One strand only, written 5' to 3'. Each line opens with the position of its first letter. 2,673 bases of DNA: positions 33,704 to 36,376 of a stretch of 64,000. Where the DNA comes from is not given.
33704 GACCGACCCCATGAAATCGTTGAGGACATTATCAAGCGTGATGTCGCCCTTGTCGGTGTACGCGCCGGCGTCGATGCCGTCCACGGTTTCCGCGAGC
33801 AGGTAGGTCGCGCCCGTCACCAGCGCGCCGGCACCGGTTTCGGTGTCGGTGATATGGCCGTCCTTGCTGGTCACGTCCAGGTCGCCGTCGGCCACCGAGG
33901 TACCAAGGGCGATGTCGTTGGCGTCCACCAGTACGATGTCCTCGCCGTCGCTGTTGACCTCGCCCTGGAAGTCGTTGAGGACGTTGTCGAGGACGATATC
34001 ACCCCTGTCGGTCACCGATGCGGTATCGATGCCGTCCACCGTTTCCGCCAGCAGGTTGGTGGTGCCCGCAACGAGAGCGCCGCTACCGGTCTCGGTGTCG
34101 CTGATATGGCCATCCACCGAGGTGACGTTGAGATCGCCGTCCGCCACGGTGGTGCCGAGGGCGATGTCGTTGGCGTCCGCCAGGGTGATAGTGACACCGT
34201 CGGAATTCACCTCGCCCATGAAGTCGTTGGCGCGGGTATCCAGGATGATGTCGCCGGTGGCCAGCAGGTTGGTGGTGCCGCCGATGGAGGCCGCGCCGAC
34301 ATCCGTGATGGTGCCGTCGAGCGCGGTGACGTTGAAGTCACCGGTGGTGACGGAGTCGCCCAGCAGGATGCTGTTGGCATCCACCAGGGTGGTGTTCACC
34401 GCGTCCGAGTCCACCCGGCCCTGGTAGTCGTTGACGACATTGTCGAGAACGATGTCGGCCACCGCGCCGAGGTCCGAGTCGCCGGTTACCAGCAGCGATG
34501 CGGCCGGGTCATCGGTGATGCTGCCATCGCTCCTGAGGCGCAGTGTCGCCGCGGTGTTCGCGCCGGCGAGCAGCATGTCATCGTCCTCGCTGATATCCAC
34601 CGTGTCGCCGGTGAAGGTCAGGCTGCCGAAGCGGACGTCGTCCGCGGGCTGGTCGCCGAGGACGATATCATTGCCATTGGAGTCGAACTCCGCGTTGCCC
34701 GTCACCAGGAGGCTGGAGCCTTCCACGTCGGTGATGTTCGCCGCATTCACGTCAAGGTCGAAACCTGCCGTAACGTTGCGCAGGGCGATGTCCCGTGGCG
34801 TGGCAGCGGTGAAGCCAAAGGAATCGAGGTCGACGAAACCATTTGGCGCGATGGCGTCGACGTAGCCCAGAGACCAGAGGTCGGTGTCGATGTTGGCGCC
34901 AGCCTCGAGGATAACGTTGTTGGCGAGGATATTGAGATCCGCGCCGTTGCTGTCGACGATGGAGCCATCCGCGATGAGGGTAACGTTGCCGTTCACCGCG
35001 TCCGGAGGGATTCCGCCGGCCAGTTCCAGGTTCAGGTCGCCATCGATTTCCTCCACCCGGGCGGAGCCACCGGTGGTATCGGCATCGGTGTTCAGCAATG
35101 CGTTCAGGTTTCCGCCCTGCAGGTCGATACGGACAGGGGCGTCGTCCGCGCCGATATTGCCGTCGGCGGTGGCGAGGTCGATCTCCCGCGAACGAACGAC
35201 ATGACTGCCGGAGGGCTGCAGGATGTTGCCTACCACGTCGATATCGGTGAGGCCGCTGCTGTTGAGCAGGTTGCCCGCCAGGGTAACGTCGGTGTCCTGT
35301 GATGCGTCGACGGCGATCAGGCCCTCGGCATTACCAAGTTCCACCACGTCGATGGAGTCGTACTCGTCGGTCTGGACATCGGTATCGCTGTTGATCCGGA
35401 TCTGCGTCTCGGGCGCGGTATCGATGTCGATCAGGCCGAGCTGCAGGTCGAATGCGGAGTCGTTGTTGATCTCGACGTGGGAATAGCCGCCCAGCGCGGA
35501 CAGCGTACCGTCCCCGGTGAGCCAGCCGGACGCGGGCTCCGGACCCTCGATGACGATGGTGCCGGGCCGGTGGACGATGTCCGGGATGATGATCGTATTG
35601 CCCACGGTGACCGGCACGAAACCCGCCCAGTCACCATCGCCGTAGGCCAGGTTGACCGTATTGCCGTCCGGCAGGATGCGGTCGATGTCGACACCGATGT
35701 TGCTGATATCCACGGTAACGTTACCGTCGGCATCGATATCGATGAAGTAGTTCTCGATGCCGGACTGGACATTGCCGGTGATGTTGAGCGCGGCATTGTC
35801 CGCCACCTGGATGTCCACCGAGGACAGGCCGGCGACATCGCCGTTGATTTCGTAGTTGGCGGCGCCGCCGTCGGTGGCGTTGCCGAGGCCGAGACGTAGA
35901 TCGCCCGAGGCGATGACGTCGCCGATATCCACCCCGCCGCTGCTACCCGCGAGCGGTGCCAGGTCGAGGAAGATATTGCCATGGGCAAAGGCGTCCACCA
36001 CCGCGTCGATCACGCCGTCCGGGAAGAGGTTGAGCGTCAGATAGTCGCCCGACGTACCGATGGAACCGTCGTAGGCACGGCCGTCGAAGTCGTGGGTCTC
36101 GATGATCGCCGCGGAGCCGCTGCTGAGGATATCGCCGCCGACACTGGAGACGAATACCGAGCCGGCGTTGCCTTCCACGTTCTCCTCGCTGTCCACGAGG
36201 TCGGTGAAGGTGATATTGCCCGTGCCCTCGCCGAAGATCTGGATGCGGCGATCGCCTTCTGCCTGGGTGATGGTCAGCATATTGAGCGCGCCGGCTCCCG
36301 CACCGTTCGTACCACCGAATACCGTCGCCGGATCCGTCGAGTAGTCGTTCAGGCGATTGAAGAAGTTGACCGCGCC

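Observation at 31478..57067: Two-partner secretion locus with a single uninterrupted 7,910-codon cargo gene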

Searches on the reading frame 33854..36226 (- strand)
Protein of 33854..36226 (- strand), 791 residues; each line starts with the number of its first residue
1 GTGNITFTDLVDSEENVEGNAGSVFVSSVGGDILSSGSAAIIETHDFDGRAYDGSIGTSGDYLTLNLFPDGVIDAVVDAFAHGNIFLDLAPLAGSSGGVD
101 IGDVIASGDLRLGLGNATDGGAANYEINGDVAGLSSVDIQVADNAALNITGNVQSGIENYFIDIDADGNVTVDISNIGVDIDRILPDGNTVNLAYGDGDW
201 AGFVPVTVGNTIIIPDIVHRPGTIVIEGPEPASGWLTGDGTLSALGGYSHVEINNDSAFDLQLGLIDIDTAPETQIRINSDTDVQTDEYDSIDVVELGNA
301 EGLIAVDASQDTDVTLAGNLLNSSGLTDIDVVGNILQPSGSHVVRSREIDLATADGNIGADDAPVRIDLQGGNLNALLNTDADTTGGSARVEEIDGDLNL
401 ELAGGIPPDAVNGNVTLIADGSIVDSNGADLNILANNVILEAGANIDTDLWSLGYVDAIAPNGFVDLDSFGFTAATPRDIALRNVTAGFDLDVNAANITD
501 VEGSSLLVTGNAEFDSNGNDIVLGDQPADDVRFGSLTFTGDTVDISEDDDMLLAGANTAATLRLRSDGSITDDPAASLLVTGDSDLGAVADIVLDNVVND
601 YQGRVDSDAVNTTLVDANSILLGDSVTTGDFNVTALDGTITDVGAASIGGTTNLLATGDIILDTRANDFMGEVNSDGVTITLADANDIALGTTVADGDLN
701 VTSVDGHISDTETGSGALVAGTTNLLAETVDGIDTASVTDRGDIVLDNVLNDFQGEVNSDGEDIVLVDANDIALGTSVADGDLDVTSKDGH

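Call 4: search_protein_families(library=pfam, proteins=[window:33854-36226:-], max_evalue=0.01)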
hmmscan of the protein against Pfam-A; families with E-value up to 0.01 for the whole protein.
window:33854-36226:- (791 aa): 1 family
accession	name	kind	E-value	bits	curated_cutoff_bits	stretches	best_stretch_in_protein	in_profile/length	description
PF18886.6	DUF5649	-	3e-26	91.9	25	4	611-674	3-66/68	Repeats of unknown function (DUF5649)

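Call 5: search_protein_families(library=ncbifam, proteins=[window:33854-36226:-], max_evalue=0.01)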
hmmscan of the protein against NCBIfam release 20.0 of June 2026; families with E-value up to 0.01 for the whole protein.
window:33854-36226:- (791 aa): 0 families
